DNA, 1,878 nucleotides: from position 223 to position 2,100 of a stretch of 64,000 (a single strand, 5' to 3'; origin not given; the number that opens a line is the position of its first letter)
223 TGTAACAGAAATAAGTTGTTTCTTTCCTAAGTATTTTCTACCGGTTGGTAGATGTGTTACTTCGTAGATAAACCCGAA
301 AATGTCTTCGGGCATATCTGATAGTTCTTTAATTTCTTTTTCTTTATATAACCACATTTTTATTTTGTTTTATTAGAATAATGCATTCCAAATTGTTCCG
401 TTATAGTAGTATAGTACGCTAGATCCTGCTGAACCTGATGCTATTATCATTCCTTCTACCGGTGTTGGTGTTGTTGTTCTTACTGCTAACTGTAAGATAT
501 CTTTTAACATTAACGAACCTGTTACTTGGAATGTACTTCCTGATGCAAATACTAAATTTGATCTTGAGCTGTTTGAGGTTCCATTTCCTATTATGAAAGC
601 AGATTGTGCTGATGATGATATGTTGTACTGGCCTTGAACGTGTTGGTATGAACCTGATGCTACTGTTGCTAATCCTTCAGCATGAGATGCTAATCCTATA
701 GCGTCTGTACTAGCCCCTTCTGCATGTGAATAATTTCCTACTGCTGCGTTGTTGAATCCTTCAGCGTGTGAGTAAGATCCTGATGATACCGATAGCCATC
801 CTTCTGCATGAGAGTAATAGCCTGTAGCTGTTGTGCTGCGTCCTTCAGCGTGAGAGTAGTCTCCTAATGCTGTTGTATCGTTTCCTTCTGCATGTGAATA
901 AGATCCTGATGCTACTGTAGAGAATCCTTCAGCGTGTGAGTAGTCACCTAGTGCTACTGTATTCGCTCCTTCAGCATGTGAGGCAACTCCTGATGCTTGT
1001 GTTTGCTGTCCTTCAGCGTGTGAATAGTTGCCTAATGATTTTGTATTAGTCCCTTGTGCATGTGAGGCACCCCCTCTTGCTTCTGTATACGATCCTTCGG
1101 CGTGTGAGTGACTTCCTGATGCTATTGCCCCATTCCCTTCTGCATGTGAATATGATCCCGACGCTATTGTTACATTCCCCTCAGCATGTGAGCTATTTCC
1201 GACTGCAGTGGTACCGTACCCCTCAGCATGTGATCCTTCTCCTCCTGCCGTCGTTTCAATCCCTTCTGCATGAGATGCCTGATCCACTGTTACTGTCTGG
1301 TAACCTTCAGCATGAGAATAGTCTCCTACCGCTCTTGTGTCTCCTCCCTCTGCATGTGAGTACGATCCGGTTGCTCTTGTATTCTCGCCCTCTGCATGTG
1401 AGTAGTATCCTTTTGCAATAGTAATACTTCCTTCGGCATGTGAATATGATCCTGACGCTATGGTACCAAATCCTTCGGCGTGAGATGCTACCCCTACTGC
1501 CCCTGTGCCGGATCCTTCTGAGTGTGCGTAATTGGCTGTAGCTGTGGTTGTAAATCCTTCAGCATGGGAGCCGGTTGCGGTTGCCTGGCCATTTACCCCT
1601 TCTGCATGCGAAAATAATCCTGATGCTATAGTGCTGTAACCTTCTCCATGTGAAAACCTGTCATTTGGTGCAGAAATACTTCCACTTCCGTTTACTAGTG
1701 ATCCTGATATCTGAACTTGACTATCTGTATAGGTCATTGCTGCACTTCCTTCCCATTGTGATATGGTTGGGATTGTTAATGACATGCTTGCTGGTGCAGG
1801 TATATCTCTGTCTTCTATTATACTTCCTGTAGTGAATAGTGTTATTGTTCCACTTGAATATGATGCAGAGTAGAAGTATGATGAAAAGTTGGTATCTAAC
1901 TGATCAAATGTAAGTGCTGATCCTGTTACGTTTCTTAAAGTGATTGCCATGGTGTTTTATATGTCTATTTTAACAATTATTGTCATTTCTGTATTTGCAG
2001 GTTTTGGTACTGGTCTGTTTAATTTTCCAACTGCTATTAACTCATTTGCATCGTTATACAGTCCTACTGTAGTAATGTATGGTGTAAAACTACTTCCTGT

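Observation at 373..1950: Tail-fibre gene built from ~20 tandem 14-residue SHAEG repeats (42-bp DNA repeats): a YadA-head / hep_Hag-like beta-roll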

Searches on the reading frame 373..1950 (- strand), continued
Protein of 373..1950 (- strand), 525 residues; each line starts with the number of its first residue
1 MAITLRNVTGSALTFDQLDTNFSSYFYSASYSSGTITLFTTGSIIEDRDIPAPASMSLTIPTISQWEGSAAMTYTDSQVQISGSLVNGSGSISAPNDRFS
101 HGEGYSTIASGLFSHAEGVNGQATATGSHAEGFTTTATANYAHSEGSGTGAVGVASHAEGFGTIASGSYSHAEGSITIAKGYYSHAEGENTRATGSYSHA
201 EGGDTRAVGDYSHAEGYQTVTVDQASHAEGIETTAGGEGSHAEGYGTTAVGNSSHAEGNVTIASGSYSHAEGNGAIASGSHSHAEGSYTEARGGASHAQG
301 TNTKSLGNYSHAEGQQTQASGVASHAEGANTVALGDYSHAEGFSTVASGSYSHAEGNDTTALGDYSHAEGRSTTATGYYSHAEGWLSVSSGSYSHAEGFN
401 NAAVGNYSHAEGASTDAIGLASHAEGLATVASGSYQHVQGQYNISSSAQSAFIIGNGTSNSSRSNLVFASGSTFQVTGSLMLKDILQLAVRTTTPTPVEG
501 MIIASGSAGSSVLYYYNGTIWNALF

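Call 39: fold_search(model_id=the predicted structure, library=pdb)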
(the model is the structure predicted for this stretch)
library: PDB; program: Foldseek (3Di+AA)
matches with E <= 10: 63; with E <= 0.001: 9
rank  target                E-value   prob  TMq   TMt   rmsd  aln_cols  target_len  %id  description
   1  7o23                  3.8e-14  1.00  0.48  0.74   6.9       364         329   30  C-terminal head domain of the trimeric autotransporter adhesin BpaC from Burkholderia pseudomallei fused to a GCN4 ancho (released 2022-06-29)
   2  9gh4_A                4.3e-05  1.00  0.26  0.51   7.5       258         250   19  Fusobacterium nucleatum adhesin CbpF (released 2025-04-02)
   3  9gh5_A                4.3e-05  1.00  0.14  0.26  12.7       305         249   16  Complex of Fusobacterium nucleatum CbpF with human CEACAM1 (released 2025-04-02)
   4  9u93_A                4.7e-05  1.00  0.23  0.42  10.3       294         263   19  Cryo-EM structure of Fusobacterium nucleatum CbpF in complex with human CEACAM5 (released 2025-09-03)
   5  3pr7_A                8.9e-05  1.00  0.21  0.35  10.9       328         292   18  Multi-functional and mechanosensitive receptor binding activity of the Moraxella catarrhalis adhesin UspA1 (released 2011-09-07)
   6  3s6l_B                2.1e-04  1.00  0.18  0.57   4.9       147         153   32  Crystal structure of a YadA-like head domain of the trimeric autotransporter adhesin BoaA from Burkholderia pseudomall (released 2011-06-22)
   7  3wp8                  4.3e-04  1.00  0.21  0.34  10.2       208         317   19  Acinetobacter sp. Tol 5 AtaA C-terminal Ylhead fused to GCN4 adaptors (Chead) (released 2015-03-04)
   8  3s6l_E                4.5e-04  1.00  0.21  0.69   1.3       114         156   32  Crystal structure of a YadA-like head domain of the trimeric autotransporter adhesin BoaA from Burkholderia pseudomall (released 2011-06-22)
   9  3s6l_A                6.1e-04  1.00  0.18  0.54   5.4       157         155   27  Crystal structure of a YadA-like head domain of the trimeric autotransporter adhesin BoaA from Burkholderia pseudomall (released 2011-06-22)
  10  3s6l_D                1.8e-03  1.00  0.21  0.68   1.4       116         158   31  Crystal structure of a YadA-like head domain of the trimeric autotransporter adhesin BoaA from Burkholderia pseudomall (released 2011-06-22)
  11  2xqh                  5.1e-02  1.00  0.18  0.36   9.8       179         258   20  Crystal structure of an immunoglobulin-binding fragment of the trimeric autotransporter adhesin EibD (released 2011-07-20)
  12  3ntn_B                1.1e-01  0.97  0.17  0.39  11.2       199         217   16  Crystal Structure of UspA1 head and neck domain from Moraxella catarrhalis (released 2011-07-06)
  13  1p9h                  1.2e-01  0.89  0.13  0.32  12.5       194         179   21  CRYSTAL STRUCTURE OF THE COLLAGEN-BINDING DOMAIN OF YERSINIA ADHESIN YadA (released 2004-03-23)
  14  8b6f_AM               2.1e-01  0.11  0.08  0.14  10.6       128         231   17  Cryo-EM structure of NADH:ubiquinone oxidoreductase (complex-I) from respiratory supercomplex of Tetrahymena thermoph (released 2023-03-29)
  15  8gpp_C                2.4e-01  0.06  0.07  0.12  12.1       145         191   15  Acinetobacter baumannii carbonic anhydrase PaaY (released 2023-05-31)
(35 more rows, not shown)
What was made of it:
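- Closest known: YadA-like head. Same: The predicted fold superimposes on these heads (call 39).
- Foldseek matches in the PDB with E <= 0.001 are all heads of trimeric autotransporters (call 39). The solved relatives bind their ligands through the head: the collagen-binding domain of YadA, and CbpF bound to CEACAM (descriptions in call 39).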

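Call 60: search_protein_families(library=ncbifam, proteins=[window:373-1950:-], max_evalue=0.1)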
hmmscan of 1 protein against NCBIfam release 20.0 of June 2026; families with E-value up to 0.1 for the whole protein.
window:373-1950:- (525 aa): 4 families
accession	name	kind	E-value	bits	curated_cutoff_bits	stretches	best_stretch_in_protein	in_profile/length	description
NF033477.2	EmaA_autotrans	exception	1.1e-09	36.1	3000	4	175-321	139-285/2100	collagen-binding adhesin autotransporter EmaA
NF040983.1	BimA_second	exception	6.4e-08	31.9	600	3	294-366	186-257/381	trimeric autotransporter actin-nucleating factor BimA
NF033481.2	auto_Ata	exception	2.3e-06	25.2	2500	1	284-440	536-693/1862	trimeric autotransporter adhesin Ata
NF033478.1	YadA_autotrans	exception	0.0049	15.9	750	1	292-434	95-237/459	trimeric autotransporter adhesin YadA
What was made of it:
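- On Trimeric autotransporter adhesin (type Vc secretion): Full-length NCBIfam autotransporter models score 16-36 bits against cut-offs of 600-3000 (call 60).
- NCBIfam autotransporter models score 16-36 bits against cut-offs of 600-3000 (call 60).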

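Call 63: fold_search(model_id=the predicted structure, library=viral)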
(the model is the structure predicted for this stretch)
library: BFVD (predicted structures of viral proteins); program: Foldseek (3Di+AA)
matches with E <= 10: 237; with E <= 0.001: 34
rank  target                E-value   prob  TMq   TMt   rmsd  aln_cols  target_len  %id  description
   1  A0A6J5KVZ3            1.4e-28  1.00  0.38  0.40  18.8       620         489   34  LbR_YadA-like domain containing protein [uncultured Caudovirales phage]
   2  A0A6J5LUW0            8.0e-28  1.00  0.52  0.38  16.0       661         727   32  LbR_YadA-like domain containing protein [uncultured Caudovirales phage]
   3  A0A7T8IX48            6.1e-25  1.00  0.38  0.20  23.6       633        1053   33  (no name in the UniProt tables at hand)
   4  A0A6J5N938            7.6e-22  1.00  0.31  0.13  51.9       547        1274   37  Trimeric autotransporter adhesin YadA-like head domain-containing protein [uncultured Caudovirales phage]
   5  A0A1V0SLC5            8.1e-20  1.00  0.55  0.54  12.1       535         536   30  Trimeric autotransporter adhesin YadA-like head domain-containing protein [Klosneuvirus KNV1]
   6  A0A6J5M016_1          9.8e-20  1.00  0.40  0.28  15.9       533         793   26  Peptidase S74 domain-containing protein [uncultured Caudovirales phage]
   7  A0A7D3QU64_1          3.5e-19  1.00  0.56  0.35  17.2       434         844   40  Serralysin-like metalloprotease [Fadolivirus FV1/VV64]
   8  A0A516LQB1            2.4e-16  1.00  0.26  0.14  30.5       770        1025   17  (no name in the UniProt tables at hand)
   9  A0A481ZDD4            1.9e-15  1.00  0.30  0.24  16.4       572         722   26  Collagen triple helix repeat protein [Pithovirus LCPAC404]
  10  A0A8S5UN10            4.1e-14  1.00  0.30  0.21   9.7       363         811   31  YadA-like protein [Siphoviridae sp. ctzr51]
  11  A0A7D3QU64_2          1.6e-13  1.00  0.23  0.16  38.1       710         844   22  Serralysin-like metalloprotease [Fadolivirus FV1/VV64]
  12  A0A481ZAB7            2.0e-13  1.00  0.45  0.62  12.6       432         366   30  Collagen triple helix repeat protein [Pithovirus LCPAC401]
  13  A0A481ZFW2            3.0e-13  1.00  0.48  0.52   8.8       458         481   30  Peptidase S74 domain-containing protein [Pithovirus LCPAC406]
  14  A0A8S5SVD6            7.1e-11  1.00  0.25  0.18  15.1       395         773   22  Baseplate protein [Myoviridae sp. ctBTH15]
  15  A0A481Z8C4            3.4e-10  1.00  0.23  0.12  16.6       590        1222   19  Collagen triple helix repeat protein [Pithovirus LCPAC304]
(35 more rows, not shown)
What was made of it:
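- In the viral structure library the best hits are phage 'LbR_YadA-like' proteins (call 63).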

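Call 69: search_solved_structures(query=window:373-1950:-, max_evalue=0.05, show_alignments=5)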
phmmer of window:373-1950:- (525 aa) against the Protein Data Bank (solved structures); distinct sequences matched with E-value up to 0.05: 5.
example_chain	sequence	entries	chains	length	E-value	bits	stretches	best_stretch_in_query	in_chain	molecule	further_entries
7o23_A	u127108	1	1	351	3.5e-12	49.3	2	264-405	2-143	Autotransporter adhesin BpaC,Autotransporter adhesin BpaC,General control transcription fa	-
3s6l_A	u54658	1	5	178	2.3e-07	33.5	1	263-406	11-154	Hep_Hag family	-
9u93_C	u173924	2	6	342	0.00015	24.1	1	278-474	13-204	Fusobacterium nucleatum CbpF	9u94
1p9h_A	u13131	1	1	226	0.001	21.4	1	295-433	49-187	Invasin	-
9gh4_A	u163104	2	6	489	0.01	18.1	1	172-480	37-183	Cell surface protein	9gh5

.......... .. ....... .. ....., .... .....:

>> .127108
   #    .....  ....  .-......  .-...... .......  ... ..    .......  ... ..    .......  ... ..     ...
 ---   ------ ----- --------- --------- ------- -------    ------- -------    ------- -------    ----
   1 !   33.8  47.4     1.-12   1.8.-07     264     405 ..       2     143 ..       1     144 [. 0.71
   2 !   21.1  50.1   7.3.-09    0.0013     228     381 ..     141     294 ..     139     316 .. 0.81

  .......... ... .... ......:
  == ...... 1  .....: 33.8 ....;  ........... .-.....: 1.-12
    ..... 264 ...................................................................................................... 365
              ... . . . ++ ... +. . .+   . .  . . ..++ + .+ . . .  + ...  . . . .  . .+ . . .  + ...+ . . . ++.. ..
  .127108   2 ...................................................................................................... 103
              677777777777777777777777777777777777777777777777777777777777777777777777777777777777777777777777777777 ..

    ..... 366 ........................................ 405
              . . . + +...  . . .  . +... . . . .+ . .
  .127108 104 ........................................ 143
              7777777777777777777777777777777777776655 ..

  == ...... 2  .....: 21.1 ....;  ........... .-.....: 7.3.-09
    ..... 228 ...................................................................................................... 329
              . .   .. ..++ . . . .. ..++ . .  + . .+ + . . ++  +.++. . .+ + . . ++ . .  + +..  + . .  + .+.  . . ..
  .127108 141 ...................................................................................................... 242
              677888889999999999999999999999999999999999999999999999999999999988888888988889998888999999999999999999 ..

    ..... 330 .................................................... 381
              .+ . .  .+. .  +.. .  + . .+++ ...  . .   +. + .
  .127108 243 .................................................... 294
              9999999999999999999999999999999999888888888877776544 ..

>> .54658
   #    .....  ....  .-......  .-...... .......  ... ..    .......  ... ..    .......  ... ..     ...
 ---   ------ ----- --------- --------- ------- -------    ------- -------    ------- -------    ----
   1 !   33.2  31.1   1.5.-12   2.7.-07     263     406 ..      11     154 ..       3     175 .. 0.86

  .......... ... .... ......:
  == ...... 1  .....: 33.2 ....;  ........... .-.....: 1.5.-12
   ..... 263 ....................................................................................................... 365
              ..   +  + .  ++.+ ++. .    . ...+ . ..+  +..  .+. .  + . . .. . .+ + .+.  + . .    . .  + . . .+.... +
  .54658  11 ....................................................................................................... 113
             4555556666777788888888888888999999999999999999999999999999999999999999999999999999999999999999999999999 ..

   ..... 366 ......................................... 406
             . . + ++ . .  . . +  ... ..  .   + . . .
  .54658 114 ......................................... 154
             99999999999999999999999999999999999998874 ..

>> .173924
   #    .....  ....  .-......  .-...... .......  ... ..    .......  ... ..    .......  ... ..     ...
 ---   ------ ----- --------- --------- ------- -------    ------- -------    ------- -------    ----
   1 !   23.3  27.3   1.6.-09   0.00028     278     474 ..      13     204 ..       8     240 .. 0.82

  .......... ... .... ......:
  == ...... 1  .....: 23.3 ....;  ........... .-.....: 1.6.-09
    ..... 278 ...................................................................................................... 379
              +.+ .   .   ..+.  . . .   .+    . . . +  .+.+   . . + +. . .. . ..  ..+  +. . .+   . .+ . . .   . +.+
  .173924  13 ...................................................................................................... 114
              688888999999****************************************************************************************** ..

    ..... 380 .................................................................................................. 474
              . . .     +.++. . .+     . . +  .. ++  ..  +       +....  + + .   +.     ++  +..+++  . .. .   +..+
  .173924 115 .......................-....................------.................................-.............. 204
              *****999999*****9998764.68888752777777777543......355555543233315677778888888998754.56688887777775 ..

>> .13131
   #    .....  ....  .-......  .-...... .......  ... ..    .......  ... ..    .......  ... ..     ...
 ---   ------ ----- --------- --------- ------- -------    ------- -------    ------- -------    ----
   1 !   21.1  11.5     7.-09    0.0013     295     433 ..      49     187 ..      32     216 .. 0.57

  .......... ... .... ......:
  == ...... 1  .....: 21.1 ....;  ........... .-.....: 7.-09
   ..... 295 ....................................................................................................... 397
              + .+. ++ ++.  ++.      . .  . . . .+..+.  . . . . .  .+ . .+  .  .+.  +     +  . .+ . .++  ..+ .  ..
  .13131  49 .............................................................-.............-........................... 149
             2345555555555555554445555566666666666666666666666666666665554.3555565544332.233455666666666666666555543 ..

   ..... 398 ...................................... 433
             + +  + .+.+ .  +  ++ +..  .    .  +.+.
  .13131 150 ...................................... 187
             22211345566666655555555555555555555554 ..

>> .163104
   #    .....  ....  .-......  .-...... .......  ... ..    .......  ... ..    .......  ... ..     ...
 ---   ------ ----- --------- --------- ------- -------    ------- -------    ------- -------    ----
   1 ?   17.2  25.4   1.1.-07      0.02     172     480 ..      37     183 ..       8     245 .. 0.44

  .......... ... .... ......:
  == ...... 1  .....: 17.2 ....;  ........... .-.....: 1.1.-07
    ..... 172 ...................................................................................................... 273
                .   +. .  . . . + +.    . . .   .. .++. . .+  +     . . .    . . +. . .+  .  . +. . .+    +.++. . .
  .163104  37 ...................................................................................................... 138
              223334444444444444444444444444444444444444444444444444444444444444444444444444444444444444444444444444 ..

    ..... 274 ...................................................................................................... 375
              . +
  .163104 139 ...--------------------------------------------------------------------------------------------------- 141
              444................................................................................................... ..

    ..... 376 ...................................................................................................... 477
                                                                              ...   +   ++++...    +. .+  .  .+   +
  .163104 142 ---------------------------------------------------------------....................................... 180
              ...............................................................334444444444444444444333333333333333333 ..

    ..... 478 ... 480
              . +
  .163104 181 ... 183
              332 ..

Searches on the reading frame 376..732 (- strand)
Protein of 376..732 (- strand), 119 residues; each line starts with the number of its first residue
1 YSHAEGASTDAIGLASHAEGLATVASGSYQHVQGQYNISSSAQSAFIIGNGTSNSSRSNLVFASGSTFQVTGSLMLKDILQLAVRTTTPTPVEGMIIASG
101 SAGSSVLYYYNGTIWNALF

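Call 54: predict_structure(alignment_id=A3)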
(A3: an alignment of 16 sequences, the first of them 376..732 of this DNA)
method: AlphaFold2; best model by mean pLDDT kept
length: 119 residues; sequences in the alignment: 16
mean_pLDDT: 65.2   pTM: 0.44
mean pLDDT of the five models: 65.2, 54.5, 53.5, 53.1, 52.7
residues with pLDDT >= 90: 18; 70-90: 33; 50-70: 43; < 50: 25
segments of 3 or more residues with pLDDT < 50: 1-24
pLDDT, mean of each block of 10 residues (from residue 1): 34 35 50 56 54 59 69 76 83 90 87 92
secondary structure, 60 per line:
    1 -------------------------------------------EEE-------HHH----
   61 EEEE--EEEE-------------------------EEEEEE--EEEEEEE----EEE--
elements in order: E44-46 E61-64 E67-70 E96-101 E104-110 E115-117

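Call 56: fold_search(model_id=the predicted structure, library=pdb)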
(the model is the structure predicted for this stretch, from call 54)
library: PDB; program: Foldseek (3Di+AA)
matches with E <= 10: 19; with E <= 0.001: 0
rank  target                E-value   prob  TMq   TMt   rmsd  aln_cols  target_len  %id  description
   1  4ml1_A                3.3e+00  0.09  0.14  0.09   9.3        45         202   18  Disulfide isomerase (DsbP) from multidrug resistance IncA/C transferable plasmid in oxidized state (P212121 space grou (released 2013-12-11)
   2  4diq_B                3.7e+00  0.12  0.16  0.05   4.5        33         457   24  Crystal Structure of human NO66 (released 2012-03-07)
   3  7zn2_e                4.0e+00  0.03  0.14  0.04  12.9        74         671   11  Tail tip of siphophage T5 : full complex after interaction with its bacterial receptor FhuA (released 2023-02-08)
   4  7zn2_f                4.5e+00  0.03  0.16  0.05   9.0        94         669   12  Tail tip of siphophage T5 : full complex after interaction with its bacterial receptor FhuA (released 2023-02-08)
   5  4ml1_B                5.7e+00  0.06  0.14  0.08  10.0        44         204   18  Disulfide isomerase (DsbP) from multidrug resistance IncA/C transferable plasmid in oxidized state (P212121 space grou (released 2013-12-11)
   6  1lgp                  6.1e+00  0.06  0.23  0.24   8.0        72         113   12  Crystal structure of the FHA domain of the Chfr mitotic checkpoint protein complexed with tungstate (released 2002-05-08)
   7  4ml1_C                6.5e+00  0.06  0.14  0.09   8.9        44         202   18  Disulfide isomerase (DsbP) from multidrug resistance IncA/C transferable plasmid in oxidized state (P212121 space grou (released 2013-12-11)
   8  1lgq_A                6.9e+00  0.04  0.22  0.23   7.6        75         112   12  Crystal structure of the FHA domain of the Chfr mitotic checkpoint protein (released 2002-05-08)
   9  4ml1_D                7.8e+00  0.05  0.14  0.09   9.4        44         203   18  Disulfide isomerase (DsbP) from multidrug resistance IncA/C transferable plasmid in oxidized state (P212121 space grou (released 2013-12-11)
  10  9ujp_D                8.3e+00  0.13  0.18  0.02   1.6        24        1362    4  CryoEM structure of the T.thermophilus transcription initiation complex in the presence of Up4A (released 2025-10-22)
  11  2v8q_B                8.3e+00  0.03  0.16  0.22   7.5        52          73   17  Crystal structure of the regulatory fragment of mammalian AMPK in complexes with AMP (released 2007-09-25)
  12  3zw1_A                8.3e+00  0.03  0.15  0.21   9.6        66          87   14  Structure of Bambl lectine in complex with lewix x antigen (released 2011-11-16)
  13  9uks_D                8.8e+00  0.12  0.18  0.02   1.6        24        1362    4  CryoEM structure of the T.thermophilus transcription initiation complex in the presence of Gp4A, -1 dA in the template (released 2025-10-22)
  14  3gw6_F                8.8e+00  0.02  0.25  0.15   9.9       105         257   14  Intramolecular Chaperone (released 2010-02-02)
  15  2jv4_MODEL_1_A        9.4e+00  0.01  0.11  0.19   3.7        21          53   19  Structure Characterisation of PINA WW Domain and Comparison with other Group IV WW Domains, PIN1 and ESS1 (released 2007-10-16)
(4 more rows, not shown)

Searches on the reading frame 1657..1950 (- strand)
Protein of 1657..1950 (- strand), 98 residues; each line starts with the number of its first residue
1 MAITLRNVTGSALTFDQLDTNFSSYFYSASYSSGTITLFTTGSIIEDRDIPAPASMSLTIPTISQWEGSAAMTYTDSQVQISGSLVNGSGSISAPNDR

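Call 70: search_dna_similar(query=window:1657-1950:-, collection=phages, mode=protein, max_evalue=0.001, max_rows=30)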
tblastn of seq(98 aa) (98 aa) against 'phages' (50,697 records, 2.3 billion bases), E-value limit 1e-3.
No match.
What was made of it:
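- Tried and rejected: No match at E <= 0.001 (call 70).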
